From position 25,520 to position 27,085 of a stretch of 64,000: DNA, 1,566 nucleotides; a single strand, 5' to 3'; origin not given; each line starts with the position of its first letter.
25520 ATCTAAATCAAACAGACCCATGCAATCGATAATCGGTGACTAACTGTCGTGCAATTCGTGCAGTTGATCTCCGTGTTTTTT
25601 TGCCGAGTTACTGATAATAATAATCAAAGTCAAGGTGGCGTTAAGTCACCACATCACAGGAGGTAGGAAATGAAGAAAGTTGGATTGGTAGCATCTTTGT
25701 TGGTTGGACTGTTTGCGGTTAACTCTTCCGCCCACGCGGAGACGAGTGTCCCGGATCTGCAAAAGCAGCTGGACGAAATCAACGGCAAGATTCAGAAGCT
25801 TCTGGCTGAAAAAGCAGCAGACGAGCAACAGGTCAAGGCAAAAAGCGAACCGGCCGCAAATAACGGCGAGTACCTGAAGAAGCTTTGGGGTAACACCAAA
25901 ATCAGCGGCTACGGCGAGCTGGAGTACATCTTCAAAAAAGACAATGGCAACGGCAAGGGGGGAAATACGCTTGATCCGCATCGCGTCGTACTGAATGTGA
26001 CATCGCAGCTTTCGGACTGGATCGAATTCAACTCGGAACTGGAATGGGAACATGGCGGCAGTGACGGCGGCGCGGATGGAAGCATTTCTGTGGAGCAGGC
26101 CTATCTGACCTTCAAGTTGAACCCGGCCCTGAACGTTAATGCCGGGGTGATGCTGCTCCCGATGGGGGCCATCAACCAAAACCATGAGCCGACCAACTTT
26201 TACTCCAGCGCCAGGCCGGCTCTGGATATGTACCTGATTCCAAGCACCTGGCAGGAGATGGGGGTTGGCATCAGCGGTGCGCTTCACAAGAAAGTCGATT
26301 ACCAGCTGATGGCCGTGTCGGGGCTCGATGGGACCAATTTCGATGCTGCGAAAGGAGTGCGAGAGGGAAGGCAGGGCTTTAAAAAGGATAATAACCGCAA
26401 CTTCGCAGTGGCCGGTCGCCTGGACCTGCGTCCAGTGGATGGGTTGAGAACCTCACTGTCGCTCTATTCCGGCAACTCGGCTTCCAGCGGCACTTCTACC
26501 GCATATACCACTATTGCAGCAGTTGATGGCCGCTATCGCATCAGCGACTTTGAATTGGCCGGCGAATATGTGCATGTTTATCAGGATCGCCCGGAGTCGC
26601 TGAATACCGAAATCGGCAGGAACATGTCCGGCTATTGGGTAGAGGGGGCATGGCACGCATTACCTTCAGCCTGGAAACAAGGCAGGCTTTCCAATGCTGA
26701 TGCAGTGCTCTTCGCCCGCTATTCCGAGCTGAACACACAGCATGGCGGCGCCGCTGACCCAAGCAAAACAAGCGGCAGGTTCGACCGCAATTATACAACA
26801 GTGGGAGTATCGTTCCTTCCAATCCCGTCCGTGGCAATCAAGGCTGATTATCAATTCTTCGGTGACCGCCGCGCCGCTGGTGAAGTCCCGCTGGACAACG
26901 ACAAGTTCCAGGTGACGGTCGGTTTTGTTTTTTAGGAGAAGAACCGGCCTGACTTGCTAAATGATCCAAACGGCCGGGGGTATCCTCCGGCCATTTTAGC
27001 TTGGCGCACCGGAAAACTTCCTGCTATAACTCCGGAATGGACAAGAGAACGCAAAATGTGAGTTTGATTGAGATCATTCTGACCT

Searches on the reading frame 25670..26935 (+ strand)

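Call 16: search_protein_families(library=ncbifam, proteins=[window:25670-26935:+], max_evalue=0.00001)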
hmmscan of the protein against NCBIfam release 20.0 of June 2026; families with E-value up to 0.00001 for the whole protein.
window:25670-26935:+ (421 aa): 0 families

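Call 53: search_protein_families(library=pfam, proteins=[window:25670-26935:+], max_evalue=0.001)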
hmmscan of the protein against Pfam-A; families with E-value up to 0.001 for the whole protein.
window:25670-26935:+ (421 aa): 2 families
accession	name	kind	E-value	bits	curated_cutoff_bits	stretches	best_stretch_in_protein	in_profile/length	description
PF07396.17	Porin_O_P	-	3.7e-06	26.9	20.9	1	90-223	16-143/370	Phosphate-selective porin O and P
PF07642.17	BBP2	-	3.8e-05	23.5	26.2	1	138-398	81-312/339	Putative beta-barrel porin-2, OmpL-like. bbp2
